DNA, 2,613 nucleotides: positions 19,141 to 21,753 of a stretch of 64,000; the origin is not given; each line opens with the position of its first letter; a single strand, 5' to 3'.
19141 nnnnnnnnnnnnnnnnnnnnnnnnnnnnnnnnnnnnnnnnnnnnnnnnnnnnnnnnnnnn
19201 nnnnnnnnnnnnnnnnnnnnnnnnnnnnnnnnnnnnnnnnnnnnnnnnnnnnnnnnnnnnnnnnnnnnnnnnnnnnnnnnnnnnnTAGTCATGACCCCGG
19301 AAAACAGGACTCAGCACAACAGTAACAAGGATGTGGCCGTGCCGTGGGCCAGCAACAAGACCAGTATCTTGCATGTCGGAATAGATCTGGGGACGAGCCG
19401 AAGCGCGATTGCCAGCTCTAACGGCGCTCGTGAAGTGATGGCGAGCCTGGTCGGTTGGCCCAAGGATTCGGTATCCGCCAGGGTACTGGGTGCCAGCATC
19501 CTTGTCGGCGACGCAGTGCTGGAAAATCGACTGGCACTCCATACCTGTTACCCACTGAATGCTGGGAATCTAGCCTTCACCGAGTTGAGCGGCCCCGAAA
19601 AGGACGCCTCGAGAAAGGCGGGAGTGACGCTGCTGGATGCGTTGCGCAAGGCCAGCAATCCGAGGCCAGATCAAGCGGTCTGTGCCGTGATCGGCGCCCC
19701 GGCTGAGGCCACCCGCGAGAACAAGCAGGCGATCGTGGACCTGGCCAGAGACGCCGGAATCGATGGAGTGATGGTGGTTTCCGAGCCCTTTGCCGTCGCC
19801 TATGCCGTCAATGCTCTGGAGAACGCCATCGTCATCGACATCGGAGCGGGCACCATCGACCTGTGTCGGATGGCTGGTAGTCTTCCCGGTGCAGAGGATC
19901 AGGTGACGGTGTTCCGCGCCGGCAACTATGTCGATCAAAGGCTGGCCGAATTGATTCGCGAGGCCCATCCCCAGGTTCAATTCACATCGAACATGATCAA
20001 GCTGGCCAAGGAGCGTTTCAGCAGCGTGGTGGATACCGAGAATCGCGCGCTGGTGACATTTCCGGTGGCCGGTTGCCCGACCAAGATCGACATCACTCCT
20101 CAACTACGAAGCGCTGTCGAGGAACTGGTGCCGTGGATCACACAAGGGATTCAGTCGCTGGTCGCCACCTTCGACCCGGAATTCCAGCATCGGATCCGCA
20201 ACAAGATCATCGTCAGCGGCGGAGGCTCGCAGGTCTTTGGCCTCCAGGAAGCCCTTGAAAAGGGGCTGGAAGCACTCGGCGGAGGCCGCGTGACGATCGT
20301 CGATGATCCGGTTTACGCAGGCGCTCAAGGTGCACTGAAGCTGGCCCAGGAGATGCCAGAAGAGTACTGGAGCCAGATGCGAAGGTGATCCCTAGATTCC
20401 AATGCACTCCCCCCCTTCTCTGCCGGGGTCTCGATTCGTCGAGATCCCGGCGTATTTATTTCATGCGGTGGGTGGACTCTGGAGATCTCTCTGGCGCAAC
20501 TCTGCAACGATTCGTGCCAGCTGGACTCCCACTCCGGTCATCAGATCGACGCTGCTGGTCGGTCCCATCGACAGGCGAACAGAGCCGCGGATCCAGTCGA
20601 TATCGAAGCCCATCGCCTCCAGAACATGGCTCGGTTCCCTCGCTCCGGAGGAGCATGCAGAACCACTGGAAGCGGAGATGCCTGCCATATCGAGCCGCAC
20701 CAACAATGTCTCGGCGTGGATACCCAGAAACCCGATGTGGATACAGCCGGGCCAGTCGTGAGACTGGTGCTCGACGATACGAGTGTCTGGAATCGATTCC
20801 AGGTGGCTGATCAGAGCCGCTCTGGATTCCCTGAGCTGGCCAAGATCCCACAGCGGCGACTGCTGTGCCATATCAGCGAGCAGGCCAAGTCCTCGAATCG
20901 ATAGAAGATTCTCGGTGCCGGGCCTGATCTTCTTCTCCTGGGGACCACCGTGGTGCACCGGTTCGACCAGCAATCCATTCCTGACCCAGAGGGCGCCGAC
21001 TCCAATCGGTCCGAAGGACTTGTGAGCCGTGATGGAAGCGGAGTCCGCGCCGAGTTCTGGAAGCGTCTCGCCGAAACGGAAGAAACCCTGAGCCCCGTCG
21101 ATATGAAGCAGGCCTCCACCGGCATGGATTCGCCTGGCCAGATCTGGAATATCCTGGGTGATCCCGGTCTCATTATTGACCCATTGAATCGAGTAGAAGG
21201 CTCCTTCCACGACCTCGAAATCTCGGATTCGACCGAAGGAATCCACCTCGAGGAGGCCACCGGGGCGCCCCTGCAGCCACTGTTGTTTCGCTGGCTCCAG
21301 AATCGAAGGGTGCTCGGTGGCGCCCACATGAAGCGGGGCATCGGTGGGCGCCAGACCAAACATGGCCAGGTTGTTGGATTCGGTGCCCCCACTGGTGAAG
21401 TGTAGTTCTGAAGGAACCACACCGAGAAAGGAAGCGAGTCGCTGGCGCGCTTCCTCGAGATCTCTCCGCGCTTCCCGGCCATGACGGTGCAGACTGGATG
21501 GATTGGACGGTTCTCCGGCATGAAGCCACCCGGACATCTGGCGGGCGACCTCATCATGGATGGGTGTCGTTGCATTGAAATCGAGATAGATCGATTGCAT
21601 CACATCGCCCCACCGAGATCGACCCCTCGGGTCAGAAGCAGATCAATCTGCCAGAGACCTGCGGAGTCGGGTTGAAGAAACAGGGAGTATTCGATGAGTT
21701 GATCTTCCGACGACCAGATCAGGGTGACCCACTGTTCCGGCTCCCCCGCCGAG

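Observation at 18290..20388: Two-gene operon encoding a MamK-family actin-like ATPase and an upstream linker/coiled-coil partner, in a genome that also has a full MreB elongasome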

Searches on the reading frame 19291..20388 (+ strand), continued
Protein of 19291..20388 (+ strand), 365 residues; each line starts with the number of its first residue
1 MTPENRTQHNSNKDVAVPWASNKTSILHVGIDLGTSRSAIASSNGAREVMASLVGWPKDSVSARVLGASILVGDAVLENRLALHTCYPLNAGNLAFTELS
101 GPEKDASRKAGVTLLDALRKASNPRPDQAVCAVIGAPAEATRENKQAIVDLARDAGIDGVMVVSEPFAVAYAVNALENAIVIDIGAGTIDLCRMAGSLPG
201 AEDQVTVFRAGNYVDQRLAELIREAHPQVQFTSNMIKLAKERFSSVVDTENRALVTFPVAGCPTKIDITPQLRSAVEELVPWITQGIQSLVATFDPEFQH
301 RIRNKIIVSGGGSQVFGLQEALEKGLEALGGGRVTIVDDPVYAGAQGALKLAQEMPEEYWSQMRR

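Call 22: find_related_loci(query=A2, collection=genome_contigs, flank=4000)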
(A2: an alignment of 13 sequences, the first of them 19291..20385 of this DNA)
Query A2 (365 aa) in genome_contigs; peptide patterns used: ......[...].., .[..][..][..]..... (x = any residue, [..] = any of these).
600 stretches matched a pattern (row limit reached: there are more); 358 encode a relative of the query (tblastn E <= 1e-3); the best 80 are kept; 80 distinct loci.
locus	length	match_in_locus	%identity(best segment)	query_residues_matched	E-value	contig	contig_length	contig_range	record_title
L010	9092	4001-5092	82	1-364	0e+0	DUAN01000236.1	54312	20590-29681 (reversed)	MAG TPA_asm: Planctomycetota bacterium isolate UWMA-0276 NODE_892_length_54312_cov_0.569458, whole genome shotgun sequen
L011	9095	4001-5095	80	1-365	0e+0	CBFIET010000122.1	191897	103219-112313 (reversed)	MAG: Planctomycetota bacterium isolate Co_bin_687_orig genome assembly, contig: Co_bin_687_orig_Co_c_000002637366, whole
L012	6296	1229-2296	72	10-365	6e-173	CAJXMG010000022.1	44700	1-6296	TPA_asm: uncultured bacterium isolate SRR4030075_bin.46_MetaBAT_v2.12.1_MAG genome assembly, contig: NODE_156_length_447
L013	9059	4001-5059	73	11-363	6e-172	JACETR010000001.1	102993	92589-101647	MAG: Planctomycetota bacterium isolate MCMED-G47 Planctomycetes-MCMED-G47-C1, whole genome shotgun sequence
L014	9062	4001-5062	72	10-363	1e-171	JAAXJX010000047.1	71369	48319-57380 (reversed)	MAG: Planctomycetia bacterium isolate SW42618_bin_2 NODE_55_length_71369_cov_18.157991, whole genome shotgun sequence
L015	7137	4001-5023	61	24-364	4e-145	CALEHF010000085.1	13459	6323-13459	MAG TPA_asm: uncultured bacterium isolate ERR2206785_bin.14_CONCOCT_v1.1_MAG genome assembly, contig: ERZ890425.493, who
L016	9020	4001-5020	57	26-364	4e-133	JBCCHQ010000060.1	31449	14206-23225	MAG: Planctomycetota bacterium isolate P01_B01_bin.70 k141_764577_length_31449_cov_11.7465, whole genome shotgun sequenc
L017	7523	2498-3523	64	22-363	1e-151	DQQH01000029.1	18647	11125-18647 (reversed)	MAG TPA_asm: Planctomycetota bacterium isolate SZUA-1234 k95_1002064, whole genome shotgun sequence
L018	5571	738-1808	49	7-363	1e-113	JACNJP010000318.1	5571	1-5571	MAG: Planctomycetota bacterium isolate NIOZ-UU38 NIOZ-UU_NODE_18685_length_5571_cov_4.80892, whole genome shotgun sequen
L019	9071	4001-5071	48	7-363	1e-111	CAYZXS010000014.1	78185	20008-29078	MAG TPA_asm: uncultured Planctomycetales bacterium isolate binchicken_co65_372 genome assembly, contig: NODE_1105_length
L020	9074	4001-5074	49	2-364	6e-110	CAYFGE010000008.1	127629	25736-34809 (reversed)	MAG TPA_asm: uncultured Planctomycetales bacterium isolate ERP019367_co1_101 genome assembly, contig: NODE_191_length_12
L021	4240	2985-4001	48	26-364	1e-108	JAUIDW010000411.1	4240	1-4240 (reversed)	MAG: bacterium isolate 8_bin.1 NODE_18300_length_4240_cov_1.411622, whole genome shotgun sequence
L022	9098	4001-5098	47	2-364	5e-107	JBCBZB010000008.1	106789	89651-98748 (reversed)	MAG: Planctomycetota bacterium isolate P01_A01_bin.104 k141_1648790_length_106789_cov_15.7183, whole genome shotgun sequ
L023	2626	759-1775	48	26-364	5e-111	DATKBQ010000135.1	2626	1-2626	MAG TPA_asm: Planctomycetota bacterium isolate SMAG_U14424 k141_43675, whole genome shotgun sequence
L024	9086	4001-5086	47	4-364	1e-106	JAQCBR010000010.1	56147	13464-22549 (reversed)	MAG: Planctomycetota bacterium isolate casp15-mb.161 NODE_685_length_56147_cov_0.102930, whole genome shotgun sequence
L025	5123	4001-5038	49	20-364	2e-106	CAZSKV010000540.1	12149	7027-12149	MAG TPA_asm: uncultured candidatus Brocadiaceae bacterium isolate binchicken_co200_67 genome assembly, contig: k141_1472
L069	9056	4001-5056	46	4-360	2e-100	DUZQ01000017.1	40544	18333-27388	MAG TPA_asm: Planctomycetota bacterium isolate MAG_18080_pl_157 Ga0180433_10001384, whole genome shotgun sequence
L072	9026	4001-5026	46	21-360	2e-100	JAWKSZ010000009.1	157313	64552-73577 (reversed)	MAG: Planctomycetota bacterium isolate ABC1.64 ABC1.64.fa-9, whole genome shotgun sequence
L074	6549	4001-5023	48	26-364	3e-100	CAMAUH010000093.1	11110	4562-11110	MAG: Candidatus Kuenenia stuttgartiensis isolate LH-05nov19-47 genome assembly, contig: LH-05nov19-C14429, whole genome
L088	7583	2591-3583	47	27-360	1e-99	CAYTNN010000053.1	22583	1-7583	MAG TPA_asm: uncultured Pirellulales bacterium isolate SRP178699_co2_413 genome assembly, contig: NODE_1475_length_22583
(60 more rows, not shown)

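Call 45: search_protein_representatives(protein=window:19291-20385:+)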
Query: 365 residues. Proteins with E-value up to 0.001 (for the whole library): 1131; up to 1e-10: 446; up to 1e-30: 132. The best 150 are listed.
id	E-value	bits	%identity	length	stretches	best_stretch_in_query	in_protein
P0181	1.1e-92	327.3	48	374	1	23-363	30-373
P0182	1.8e-86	306.9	46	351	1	24-363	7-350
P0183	6.4e-84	298.5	42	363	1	21-363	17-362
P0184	1.3e-81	290.9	44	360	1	26-363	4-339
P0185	2.8e-81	289.8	42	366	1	23-362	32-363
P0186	1.1e-80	287.9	46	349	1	25-362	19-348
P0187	1.8e-79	283.9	41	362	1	21-363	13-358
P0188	3.6e-78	279.6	43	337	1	24-362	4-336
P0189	8.6e-78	278.3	44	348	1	20-362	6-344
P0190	1.2e-76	274.6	43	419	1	24-361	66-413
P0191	1.7e-75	270.8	41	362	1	25-364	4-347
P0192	8.2e-75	268.6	43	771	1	17-361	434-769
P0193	1.2e-74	268.0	42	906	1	22-361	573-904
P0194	2.5e-74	267.0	41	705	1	24-361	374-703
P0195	5.2e-74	265.9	40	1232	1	3-361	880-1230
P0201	2.4e-71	257.2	41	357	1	29-363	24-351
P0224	7.3e-61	222.7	37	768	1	25-363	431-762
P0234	2.1e-54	201.4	36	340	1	23-363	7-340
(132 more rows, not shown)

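Call 49: list_cluster_members(proteins=[P0181, P0182, P0118, P0057, P0101, P0201, P0234, P0224, P0192, P0189])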
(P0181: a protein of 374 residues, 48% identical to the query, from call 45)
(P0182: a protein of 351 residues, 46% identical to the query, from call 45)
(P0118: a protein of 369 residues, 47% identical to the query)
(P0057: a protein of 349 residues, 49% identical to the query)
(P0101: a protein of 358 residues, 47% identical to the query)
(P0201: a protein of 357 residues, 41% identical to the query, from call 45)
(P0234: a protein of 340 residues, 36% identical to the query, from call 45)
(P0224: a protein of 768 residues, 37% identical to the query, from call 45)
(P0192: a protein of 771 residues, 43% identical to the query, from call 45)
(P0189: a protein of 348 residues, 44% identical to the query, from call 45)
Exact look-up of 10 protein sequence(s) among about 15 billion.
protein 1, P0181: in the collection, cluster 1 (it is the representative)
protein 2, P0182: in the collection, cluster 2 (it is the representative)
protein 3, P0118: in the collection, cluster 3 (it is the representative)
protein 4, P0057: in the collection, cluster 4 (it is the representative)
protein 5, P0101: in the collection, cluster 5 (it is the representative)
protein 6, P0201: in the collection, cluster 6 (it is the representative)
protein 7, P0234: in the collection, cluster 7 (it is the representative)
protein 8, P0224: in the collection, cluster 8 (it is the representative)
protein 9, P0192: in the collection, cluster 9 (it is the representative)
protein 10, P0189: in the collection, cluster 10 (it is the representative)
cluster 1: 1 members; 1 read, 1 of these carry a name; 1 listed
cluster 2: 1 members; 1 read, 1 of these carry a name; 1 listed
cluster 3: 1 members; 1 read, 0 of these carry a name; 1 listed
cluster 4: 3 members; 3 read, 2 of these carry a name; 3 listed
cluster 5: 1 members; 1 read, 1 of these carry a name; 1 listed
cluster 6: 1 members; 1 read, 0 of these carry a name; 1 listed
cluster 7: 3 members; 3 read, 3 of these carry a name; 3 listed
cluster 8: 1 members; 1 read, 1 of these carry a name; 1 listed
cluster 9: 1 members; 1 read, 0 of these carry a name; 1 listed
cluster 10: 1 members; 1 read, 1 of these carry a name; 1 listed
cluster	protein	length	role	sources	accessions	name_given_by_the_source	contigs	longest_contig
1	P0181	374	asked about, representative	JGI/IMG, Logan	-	rod shape-determining protein MreB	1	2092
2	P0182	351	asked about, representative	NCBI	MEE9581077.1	MAG: rod shape-determining protein [Nitrosomonadaceae bacterium]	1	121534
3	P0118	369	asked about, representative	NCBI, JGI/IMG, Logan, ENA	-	-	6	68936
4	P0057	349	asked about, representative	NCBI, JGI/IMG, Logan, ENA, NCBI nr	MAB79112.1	MAG: hypothetical protein CMJ89_07135 [Planctomycetes bacterium] | rod shape-determining protein MreB | hypothetical protein [Planctomycetota bacterium]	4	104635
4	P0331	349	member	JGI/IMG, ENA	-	rod shape-determining protein MreB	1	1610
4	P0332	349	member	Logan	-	-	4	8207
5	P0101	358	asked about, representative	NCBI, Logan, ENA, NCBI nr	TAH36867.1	MAG: hypothetical protein EYC70_07720 [Planctomycetota bacterium]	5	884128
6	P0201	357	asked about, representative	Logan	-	-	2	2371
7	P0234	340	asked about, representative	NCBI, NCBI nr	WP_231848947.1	MamK family actin-like protein [Paramagnetospirillum magneticum]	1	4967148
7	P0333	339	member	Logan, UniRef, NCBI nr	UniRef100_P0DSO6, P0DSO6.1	MamK-like protein n=2 Tax=Paramagnetospirillum magneticum TaxID=84159 RepID=MAMKL_PARM1 | RecName: Full=MamK-like protein; AltName: Full=Magnetosome cytoskeleton protein MamK-like ...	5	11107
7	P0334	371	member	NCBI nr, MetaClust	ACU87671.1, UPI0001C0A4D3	mamK-like protein [synthetic construct] | status=active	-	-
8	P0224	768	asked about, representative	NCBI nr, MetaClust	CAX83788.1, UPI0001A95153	Magnetosome protein MamK (MreB-actin-like) [uncultured bacterium] | status=active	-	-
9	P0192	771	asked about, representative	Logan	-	-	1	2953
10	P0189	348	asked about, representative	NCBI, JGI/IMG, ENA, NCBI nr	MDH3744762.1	MAG: rod shape-determining protein [Acidobacteriota bacterium] | rod shape-determining protein [Acidobacteriota bacterium]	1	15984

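Call 62: predict_structure(alignment_id=A2)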
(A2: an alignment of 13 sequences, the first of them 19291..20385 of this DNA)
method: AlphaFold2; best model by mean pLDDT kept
length: 365 residues; sequences in the alignment: 13
mean_pLDDT: 87.4   pTM: 0.83
mean pLDDT of the five models: 87.4, 84.8, 84.3, 78.6, 65.3
residues with pLDDT >= 90: 233; 70-90: 110; 50-70: 2; < 50: 20
segments of 3 or more residues with pLDDT < 50: 1-20
pLDDT, mean of each block of 10 residues (from residue 1): 31 35 84 92 96 93 89 90 90 85 91 97 94 85 88 96 93 92 92 86 89 95 96 90 82 91 94 94 92 79 91 89 90 91 95 93 85
secondary structure, 60 per line:
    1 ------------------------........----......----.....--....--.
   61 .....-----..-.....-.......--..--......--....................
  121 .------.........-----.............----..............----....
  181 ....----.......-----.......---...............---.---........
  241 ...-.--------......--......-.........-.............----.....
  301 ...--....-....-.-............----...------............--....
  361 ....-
elements in order: E25-32 E37-42 E47-51 E54-57 H60-65 H74-78 E83-86 H95-98 H101-121 E128-136 H142-154 E159-164 H165-172 E177-184 E189-195 E204-207 H211-225 H233-243 E254-259 E262-267 H269-277 H279-291 H296-303 E306-309 H311-314 H318-329 E334-336 H343-354 H357-364

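Call 69: fold_search(model_id=the predicted structure, library=pdb)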
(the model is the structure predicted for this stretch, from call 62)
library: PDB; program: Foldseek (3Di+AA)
matches with E <= 10: 1478; with E <= 0.001: 867
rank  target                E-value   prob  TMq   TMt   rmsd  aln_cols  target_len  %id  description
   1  5ljv_A                4.9e-38  1.00  0.86  0.96   1.4       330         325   41  MamK double helical filament (released 2016-11-16)
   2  5ljw_A                4.2e-36  1.00  0.79  0.87   3.0       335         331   40  MamK non-polymerising A278D mutant bound to AMPPNP (released 2016-11-16)
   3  5ljw_B                2.3e-35  1.00  0.70  0.77   4.5       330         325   41  MamK non-polymerising A278D mutant bound to AMPPNP (released 2016-11-16)
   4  8r2n_A                7.5e-28  1.00  0.80  0.83   3.0       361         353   25  Structure of the BeeR filament (released 2025-03-05)
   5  5jyg_A                7.6e-26  1.00  0.79  0.87   3.0       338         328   39  Cryo-EM structure of the MamK filament at 6.5 A (released 2016-07-27)
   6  9a5t_B                3.5e-22  1.00  0.77  0.83   3.0       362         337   20  Integrative model of MBL-MREB by crosslinking MS and deep learning (released 2024-09-18)
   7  1jcf                  9.3e-22  1.00  0.76  0.82   2.6       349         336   22  MREB FROM THERMOTOGA MARITIMA, TRIGONAL (released 2001-09-19)
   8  1jce                  2.3e-21  1.00  0.74  0.81   2.8       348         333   23  MREB FROM THERMOTOGA MARITIMA (released 2001-09-19)
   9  2wus_A                5.5e-21  1.00  0.74  0.81   2.8       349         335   22  Bacterial actin MreB assembles in complex with cell shape protein RodZ (released 2010-06-30)
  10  7e1g_A                7.7e-21  1.00  0.74  0.81   3.0       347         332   18  Structure of MreB3 from Spiroplasma eriocheiris (released 2022-02-16)
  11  4czm_A                9.6e-21  1.00  0.73  0.79   3.7       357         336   20  C. crescentus MreB, monomeric, AMPPNP (released 2014-08-13)
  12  9a51_A                1.4e-20  1.00  0.76  0.82   2.9       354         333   20  Integrative model of MBL-YTXH by crosslinking MS and deep learning (released 2024-09-18)
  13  1jcg                  1.6e-20  1.00  0.75  0.82   2.7       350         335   21  MREB FROM THERMOTOGA MARITIMA, AMPPNP (released 2001-09-19)
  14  7zpt                  2.4e-20  1.00  0.72  0.79   3.9       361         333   19  Crystal structure of MreB from Geobacillus stearothermophilus ATCC7953 (released 2023-05-10)
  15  7e1g_B                2.5e-20  1.00  0.74  0.82   3.0       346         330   18  Structure of MreB3 from Spiroplasma eriocheiris (released 2022-02-16)
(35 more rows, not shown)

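Call 71: search_protein_families(library=pfam, proteins=[L069:2206-3210:+, L088:1155-2432:+, L088:627-1085:+, L072:1819-3036:+, L025:2290-3051:+, L074:2347-3120:+], max_evalue=0.01)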
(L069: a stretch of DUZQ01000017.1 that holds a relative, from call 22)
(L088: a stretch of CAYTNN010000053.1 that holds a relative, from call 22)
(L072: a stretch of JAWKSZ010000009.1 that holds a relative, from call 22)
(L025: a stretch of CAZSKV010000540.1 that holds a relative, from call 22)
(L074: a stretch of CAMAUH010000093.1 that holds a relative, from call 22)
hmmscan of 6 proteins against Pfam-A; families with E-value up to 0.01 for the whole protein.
L069:2206-3210:+ (335 aa): 9 families
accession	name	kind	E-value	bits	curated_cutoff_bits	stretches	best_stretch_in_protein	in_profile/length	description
PF13426.13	PAS_9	-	9.9e-14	51.9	27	1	49-152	2-103/103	PAS domain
PF00989.32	PAS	-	4.7e-10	39.9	22.6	1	39-149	2-112/113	PAS fold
PF08448.16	PAS_4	-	1.9e-07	31.7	23.1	1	47-154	4-109/110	PAS fold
PF13188.13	PAS_8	-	4e-05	23.8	21.8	1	39-83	2-42/65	PAS domain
PF05911.16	FPP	-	0.00032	19.5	40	1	147-299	688-832/871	Filament-like plant protein, long coiled-coil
PF07889.17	DUF1664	-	0.00087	19.8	34.6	0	211-289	48-122/124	Protein of unknown function (DUF1664)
PF25026.1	Asd-4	-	0.0028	18.2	29.1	1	176-237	18-79/80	Asd-4-like domain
PF14662.11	KASH_CCD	-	0.0081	16.6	43.3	0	234-312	89-167/191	Coiled-coil region of CCDC155 or KASH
PF08447.18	PAS_3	-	0.0091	16.7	25.6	0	62-146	3-88/89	PAS fold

L088:1155-2432:+ (426 aa): 7 families
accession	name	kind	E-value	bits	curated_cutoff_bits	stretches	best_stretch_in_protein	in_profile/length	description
PF13426.13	PAS_9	-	1.2e-11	45.2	27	1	39-141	3-103/103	PAS domain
PF00989.32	PAS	-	5.9e-10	39.6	22.6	1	37-139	11-113/113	PAS fold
PF08448.16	PAS_4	-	4e-08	33.9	23.1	1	38-144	6-110/110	PAS fold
PF13188.13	PAS_8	-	0.00026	21.2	21.8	1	38-80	12-54/65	PAS domain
PF05911.16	FPP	-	0.00088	18.1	40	1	146-297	698-846/871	Filament-like plant protein, long coiled-coil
PF02120.21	Flg_hook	-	0.0026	18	29.8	0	196-246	32-83/85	Flagellar hook-length control protein FliK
PF09726.14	Macoilin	-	0.0046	16.1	32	0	268-371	415-522/671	Macoilin family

L088:627-1085:+ (153 aa): 0 families

L072:1819-3036:+ (406 aa): 1 family
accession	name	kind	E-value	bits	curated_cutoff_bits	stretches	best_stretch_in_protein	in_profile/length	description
PF20492.3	ERM_helical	-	0.004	17.7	40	1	139-247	10-118/120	Ezrin/radixin/moesin, alpha-helical domain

L025:2290-3051:+ (254 aa): 6 families
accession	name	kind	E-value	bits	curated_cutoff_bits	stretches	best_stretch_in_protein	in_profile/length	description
PF13614.12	AAA_31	-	6.2e-10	39.7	27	1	64-210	2-153/177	AAA domain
PF01656.29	CbiA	-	1.1e-07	32.3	25.4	1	67-230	2-107/125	CobQ/CobB/MinD/ParA nucleotide binding domain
PF10609.15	ParA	-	1.2e-05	25.3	27.1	1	64-117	4-56/246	NUBPL iron-transfer P-loop NTPase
PF06564.18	CBP_BcsQ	-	0.00084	19.4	21.3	0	162-211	104-152/234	Cellulose biosynthesis protein BcsQ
PF09140.17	MipZ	-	0.0015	18.3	20.7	1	66-183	3-109/262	ATPase MipZ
PF25199.1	nSTAND_NTPase5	-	0.0033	17.7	34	1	43-108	21-85/145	Novel STAND NTPase 5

L074:2347-3120:+ (258 aa): 4 families
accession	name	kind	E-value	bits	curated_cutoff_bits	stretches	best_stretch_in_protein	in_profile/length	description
PF13614.12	AAA_31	-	1.9e-09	38.2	27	1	67-208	4-150/177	AAA domain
PF01656.29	CbiA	-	8.1e-07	29.5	25.4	1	69-226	3-102/125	CobQ/CobB/MinD/ParA nucleotide binding domain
PF10609.15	ParA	-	2e-06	27.8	27.1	1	66-190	5-127/246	NUBPL iron-transfer P-loop NTPase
PF09140.17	MipZ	-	6.5e-06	26.1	20.7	1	67-185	3-110/262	ATPase MipZ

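Call 81: search_protein_families(library=padloc, proteins=[window:19291-20385:+], max_evalue=0.01)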
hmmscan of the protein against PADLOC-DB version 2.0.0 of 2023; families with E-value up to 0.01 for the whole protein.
window:19291-20385:+ (365 aa): 1 family
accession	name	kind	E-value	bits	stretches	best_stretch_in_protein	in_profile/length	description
PDLC04731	PDC-M61B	-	0.0015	15.3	1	163-224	329-405/588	-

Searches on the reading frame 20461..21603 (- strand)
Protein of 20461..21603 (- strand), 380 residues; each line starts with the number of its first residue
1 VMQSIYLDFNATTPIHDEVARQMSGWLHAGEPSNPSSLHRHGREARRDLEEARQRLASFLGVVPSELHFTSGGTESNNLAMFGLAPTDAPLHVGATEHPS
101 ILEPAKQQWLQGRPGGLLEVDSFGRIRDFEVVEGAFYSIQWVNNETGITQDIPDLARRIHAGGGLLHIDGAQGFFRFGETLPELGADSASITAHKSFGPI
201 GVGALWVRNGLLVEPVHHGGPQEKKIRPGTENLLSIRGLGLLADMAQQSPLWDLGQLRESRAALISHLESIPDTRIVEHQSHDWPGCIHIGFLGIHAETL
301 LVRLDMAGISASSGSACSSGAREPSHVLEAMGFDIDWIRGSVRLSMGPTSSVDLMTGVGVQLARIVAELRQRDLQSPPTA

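Call 3: search_protein_families(library=pfam, proteins=[window:20461-21603:-], max_evalue=0.01)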
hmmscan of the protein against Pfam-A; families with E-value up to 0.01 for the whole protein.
window:20461-21603:- (380 aa): 1 family
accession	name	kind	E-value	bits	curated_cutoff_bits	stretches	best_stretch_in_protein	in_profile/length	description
PF00266.25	Aminotran_5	-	6.3e-46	157.5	21.5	1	5-350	1-363/371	Aminotransferase class-V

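Call 4: search_protein_families(library=ncbifam, proteins=[window:20461-21603:-], max_evalue=0.01)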
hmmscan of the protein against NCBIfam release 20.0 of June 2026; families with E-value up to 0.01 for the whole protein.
window:20461-21603:- (380 aa): 13 families
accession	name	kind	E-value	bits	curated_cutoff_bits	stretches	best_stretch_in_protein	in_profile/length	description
TIGR03402.1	FeS_nifS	equivalog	1.3e-78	264.5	530.75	1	5-371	1-375/379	cysteine desulfurase NifS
TIGR03235.1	DNA_S_dndA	equivalog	4.2e-70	236.8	480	1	6-345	1-352/353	cysteine desulfurase DndA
NF010611.0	PRK14012.1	equivalog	4e-58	197.3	548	1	3-355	5-368/406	IscS subfamily cysteine desulfurase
TIGR02006.1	IscS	equivalog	1.4e-55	189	643.2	1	1-353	1-362/402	IscS subfamily cysteine desulfurase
NF002806.0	PRK02948.1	subfamily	3e-47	161.4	304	1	5-355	2-361/381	IscS subfamily cysteine desulfurase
TIGR03403.1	nifS_epsilon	equivalog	1.6e-46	158.9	587.7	1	5-347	1-354/382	NifS family cysteine desulfurase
TIGR01979.1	sufS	subfamily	2.5e-24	85.9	475.1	1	5-320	20-364/403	SufS family cysteine desulfurase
TIGR01977.1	am_tr_V_EF2568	hypoth_equivalog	1.6e-13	50.4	377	1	5-220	1-225/376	cysteine desulfurase family protein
NF008126.0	PRK10874.1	equivalog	1.4e-10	40.9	607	1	140-214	167-241/401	cysteine desulfurase CsdA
TIGR03392.1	FeS_syn_CsdA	equivalog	3.2e-09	36.5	493.6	1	140-214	164-238/398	cysteine desulfurase CsdA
NF006791.0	PRK09295.1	equivalog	5e-08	32.4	661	1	137-219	168-252/406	cysteine desulfurase SufS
NF041166.1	f2_encap_cargo1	exception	1.1e-07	31.4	800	1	138-219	391-473/623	family 2A encapsulin nanocompartment cargo protein cysteine desulfurase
TIGR01976.1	am_tr_V_VC1184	hypoth_equivalog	3.3e-07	29.9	352.35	1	142-212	167-236/401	cysteine desulfurase-like protein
